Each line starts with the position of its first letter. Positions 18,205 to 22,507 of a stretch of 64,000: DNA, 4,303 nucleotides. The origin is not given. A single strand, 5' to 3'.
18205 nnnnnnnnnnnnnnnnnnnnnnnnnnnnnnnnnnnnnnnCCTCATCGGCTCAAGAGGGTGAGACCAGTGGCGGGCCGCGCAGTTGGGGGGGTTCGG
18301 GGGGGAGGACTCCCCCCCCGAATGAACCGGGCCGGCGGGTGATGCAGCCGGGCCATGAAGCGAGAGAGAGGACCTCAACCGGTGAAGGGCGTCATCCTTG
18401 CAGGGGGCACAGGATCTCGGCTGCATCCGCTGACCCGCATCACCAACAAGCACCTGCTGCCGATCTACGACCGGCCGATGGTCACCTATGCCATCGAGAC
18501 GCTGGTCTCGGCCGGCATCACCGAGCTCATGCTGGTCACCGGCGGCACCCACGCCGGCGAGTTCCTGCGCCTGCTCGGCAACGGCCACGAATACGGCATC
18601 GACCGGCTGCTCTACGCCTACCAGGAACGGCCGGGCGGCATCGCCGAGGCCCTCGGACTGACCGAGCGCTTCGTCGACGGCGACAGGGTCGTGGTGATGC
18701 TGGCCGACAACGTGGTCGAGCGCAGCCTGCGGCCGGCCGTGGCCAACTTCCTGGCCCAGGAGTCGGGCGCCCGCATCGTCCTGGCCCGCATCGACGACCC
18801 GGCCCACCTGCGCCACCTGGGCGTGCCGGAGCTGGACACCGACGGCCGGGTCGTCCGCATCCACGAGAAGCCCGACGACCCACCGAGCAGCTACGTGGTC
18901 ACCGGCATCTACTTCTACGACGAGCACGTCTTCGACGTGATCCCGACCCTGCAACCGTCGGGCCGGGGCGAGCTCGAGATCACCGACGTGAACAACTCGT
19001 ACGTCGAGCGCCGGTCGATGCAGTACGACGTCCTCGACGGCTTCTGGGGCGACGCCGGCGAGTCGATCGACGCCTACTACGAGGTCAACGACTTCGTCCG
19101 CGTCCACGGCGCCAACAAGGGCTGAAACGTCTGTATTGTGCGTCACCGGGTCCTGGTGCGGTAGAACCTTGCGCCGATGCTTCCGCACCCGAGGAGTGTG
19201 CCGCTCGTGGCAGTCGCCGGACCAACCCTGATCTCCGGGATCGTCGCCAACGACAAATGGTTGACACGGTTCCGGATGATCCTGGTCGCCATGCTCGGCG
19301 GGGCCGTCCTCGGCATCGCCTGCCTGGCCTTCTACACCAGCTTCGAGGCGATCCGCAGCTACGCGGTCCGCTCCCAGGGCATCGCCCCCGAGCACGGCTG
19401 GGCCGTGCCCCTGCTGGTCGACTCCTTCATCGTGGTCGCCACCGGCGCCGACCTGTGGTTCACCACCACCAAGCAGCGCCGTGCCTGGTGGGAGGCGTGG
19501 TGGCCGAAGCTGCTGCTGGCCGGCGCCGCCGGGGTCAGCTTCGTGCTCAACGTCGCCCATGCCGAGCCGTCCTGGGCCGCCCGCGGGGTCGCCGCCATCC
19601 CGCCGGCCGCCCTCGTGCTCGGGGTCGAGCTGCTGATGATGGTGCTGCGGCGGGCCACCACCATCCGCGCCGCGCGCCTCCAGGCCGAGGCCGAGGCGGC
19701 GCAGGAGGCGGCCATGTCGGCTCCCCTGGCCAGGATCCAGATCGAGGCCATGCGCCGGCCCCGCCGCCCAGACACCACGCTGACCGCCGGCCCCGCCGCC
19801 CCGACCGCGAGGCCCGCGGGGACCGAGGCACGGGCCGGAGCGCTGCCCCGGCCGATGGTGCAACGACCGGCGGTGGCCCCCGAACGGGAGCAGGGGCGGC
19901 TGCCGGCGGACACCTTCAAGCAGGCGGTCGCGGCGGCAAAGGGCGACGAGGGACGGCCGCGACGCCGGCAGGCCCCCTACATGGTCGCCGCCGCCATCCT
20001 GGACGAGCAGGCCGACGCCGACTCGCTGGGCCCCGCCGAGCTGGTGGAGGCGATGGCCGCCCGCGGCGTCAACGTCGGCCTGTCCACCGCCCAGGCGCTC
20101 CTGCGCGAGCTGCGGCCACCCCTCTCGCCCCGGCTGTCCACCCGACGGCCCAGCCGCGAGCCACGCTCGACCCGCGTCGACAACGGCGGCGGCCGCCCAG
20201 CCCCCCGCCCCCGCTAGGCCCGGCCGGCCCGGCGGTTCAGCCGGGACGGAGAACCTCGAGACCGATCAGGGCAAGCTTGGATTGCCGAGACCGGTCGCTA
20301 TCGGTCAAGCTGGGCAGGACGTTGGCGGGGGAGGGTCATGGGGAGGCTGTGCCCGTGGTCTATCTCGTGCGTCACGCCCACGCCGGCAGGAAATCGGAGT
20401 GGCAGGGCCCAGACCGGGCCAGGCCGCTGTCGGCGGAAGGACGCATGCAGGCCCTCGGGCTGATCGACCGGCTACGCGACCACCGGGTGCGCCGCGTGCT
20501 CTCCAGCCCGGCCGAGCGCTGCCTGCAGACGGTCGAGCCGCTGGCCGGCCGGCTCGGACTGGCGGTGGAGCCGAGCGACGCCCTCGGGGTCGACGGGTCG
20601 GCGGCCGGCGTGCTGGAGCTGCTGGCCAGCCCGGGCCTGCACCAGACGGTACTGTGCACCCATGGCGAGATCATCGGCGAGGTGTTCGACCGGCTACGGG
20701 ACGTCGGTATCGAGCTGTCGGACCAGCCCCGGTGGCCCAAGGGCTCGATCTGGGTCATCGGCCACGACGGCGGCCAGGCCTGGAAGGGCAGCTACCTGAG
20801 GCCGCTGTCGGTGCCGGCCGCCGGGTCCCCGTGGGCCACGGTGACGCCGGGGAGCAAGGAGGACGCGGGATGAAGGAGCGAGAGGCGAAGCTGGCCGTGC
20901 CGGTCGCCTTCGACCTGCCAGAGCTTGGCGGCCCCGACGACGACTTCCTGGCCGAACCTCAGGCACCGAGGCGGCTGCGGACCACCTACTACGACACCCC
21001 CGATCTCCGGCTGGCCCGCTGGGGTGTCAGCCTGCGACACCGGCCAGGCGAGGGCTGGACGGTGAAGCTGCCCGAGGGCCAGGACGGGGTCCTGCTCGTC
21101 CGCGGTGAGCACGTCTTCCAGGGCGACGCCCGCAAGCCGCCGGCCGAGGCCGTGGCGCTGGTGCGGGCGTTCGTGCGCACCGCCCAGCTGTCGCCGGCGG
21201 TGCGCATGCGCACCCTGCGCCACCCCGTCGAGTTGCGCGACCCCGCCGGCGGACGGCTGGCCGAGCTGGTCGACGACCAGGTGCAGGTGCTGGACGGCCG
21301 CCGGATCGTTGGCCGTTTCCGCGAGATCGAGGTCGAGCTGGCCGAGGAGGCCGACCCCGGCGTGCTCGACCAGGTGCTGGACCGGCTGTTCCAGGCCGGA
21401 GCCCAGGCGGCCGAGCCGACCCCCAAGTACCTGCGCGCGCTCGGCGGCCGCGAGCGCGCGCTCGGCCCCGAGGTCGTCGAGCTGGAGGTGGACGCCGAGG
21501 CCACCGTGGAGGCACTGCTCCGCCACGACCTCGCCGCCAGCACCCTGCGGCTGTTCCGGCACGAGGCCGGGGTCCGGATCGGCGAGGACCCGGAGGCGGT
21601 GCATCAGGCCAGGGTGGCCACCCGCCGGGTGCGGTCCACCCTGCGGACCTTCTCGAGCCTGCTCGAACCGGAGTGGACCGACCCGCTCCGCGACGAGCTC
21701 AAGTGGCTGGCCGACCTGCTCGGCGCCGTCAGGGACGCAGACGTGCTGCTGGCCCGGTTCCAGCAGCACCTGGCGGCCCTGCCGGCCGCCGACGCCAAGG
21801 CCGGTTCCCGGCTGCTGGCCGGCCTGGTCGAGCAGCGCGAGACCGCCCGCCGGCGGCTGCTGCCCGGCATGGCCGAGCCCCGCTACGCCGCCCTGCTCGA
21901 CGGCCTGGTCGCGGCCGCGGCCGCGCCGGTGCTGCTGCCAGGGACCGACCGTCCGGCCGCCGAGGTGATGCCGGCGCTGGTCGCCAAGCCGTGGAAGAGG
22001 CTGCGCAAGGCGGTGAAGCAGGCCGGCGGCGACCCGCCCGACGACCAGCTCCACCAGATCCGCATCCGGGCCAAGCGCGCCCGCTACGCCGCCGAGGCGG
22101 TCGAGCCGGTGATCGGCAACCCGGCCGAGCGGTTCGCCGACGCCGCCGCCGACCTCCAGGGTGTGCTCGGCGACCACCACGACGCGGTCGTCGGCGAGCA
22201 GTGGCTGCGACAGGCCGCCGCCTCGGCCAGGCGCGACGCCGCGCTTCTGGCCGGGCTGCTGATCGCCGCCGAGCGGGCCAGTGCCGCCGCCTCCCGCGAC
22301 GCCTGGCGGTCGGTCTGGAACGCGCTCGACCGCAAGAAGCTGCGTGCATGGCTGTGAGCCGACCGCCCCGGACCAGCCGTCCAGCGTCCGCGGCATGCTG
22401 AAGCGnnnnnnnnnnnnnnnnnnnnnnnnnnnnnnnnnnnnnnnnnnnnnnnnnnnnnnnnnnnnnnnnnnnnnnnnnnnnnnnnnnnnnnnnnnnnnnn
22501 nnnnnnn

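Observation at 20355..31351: An 11-kb phosphate-homeostasis supercluster with an unusual phoU-phoR / divergent phoP arrangement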

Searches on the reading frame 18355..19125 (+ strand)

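Call 6: search_protein_families(library=pfam, proteins=[window:18355-19125:+])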
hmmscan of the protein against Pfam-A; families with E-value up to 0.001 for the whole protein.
window:18355-19125:+ (256 aa): 2 families
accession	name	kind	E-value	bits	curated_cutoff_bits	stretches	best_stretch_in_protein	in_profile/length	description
PF00483.29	NTP_transferase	-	1.4e-50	172.6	21.2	1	11-248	1-242/245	Nucleotidyl transferase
PF12804.13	NTP_transf_3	-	5.7e-11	43.3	27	1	12-148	1-125/160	MobA-like NTP transferase domain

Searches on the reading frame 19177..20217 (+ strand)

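Call 6: search_protein_families(library=pfam, proteins=[window:19177-20217:+])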
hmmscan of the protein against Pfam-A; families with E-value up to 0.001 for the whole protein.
window:19177-20217:+ (346 aa): 1 family
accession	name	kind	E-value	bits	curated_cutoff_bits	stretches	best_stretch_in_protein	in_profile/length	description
PF10935.13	DUF2637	-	2.3e-08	34.5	22.8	1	43-168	6-150/161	Protein of unknown function (DUF2637)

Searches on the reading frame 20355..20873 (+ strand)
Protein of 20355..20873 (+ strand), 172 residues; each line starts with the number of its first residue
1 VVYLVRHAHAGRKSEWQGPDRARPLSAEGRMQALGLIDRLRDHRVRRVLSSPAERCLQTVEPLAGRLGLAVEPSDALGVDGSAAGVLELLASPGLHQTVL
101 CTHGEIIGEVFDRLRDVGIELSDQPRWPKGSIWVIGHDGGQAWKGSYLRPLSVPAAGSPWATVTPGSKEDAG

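Call 5: search_protein_families(library=pfam, proteins=[window:20355-20873:+])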
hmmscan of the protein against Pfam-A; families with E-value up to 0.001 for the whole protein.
window:20355-20873:+ (172 aa): 1 family
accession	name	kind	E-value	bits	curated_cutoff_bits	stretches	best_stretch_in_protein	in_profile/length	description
PF00300.27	His_Phos_1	-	2.3e-16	60.5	21.7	1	2-77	1-77/194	Histidine phosphatase superfamily (branch 1)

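Call 7: search_protein_families(library=ncbifam, proteins=[window:20355-20873:+])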
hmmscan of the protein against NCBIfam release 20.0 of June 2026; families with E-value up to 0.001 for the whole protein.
window:20355-20873:+ (172 aa): 7 families
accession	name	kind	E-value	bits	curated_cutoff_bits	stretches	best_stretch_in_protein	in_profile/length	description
NF052459.1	OxoGTPPhMutT1Mycb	equivalog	1e-20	74.1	475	1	2-142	135-280/292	8-oxo-(d)GTP phosphatase MutT1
TIGR03848.1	MSMEG_4193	subfamily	1e-10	41.4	203.85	1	2-75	2-77/204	MSMEG_4193 family putative phosphomutase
TIGR03162.1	ribazole_cobC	equivalog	2e-08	33.9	162.9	1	2-77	1-76/176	alpha-ribazole phosphatase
TIGR00249.1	sixA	equivalog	3.1e-07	30.4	74.5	1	2-68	3-68/154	phosphohistidine phosphatase SixA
NF045917.1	PhserinePhPspA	equivalog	9.4e-05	22.2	350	1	2-73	4-76/211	phosphoserine phosphatase PspA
NF005567.0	PRK07238.1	equivalog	0.00043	19.7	326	1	16-77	196-257/378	bifunctional RNase H/acid phosphatase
NF009994.0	PRK13463.1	equivalog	0.00057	19.7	277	1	2-66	5-70/203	phosphoserine phosphatase 1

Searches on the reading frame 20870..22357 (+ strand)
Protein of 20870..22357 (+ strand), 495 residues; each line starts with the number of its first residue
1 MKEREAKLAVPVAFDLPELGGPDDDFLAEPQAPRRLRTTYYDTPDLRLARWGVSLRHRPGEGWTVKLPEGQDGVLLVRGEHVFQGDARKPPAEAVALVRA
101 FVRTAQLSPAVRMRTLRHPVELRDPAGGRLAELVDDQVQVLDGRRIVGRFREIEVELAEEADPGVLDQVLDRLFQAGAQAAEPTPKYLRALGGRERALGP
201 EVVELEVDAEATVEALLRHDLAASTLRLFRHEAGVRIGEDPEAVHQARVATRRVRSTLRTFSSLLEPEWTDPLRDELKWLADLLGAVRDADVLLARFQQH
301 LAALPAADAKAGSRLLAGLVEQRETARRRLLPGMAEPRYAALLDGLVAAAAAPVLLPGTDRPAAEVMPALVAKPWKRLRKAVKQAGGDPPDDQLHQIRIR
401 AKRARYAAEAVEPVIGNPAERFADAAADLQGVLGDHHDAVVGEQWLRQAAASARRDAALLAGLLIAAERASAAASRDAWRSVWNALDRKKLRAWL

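Call 5: search_protein_families(library=pfam, proteins=[window:20870-22357:+])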
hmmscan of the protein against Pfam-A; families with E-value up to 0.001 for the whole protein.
window:20870-22357:+ (495 aa): 2 families
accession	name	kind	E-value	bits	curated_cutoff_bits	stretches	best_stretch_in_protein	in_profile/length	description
PF05235.19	CHAD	-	4.7e-64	216.9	25.6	1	226-447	8-228/228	CHAD domain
PF01928.26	CYTH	-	2.5e-11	44.2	23.2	1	1-166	1-157/179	CYTH domain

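Call 7: search_protein_families(library=ncbifam, proteins=[window:20870-22357:+])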
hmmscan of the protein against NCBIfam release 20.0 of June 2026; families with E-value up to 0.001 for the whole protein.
window:20870-22357:+ (495 aa): 0 families
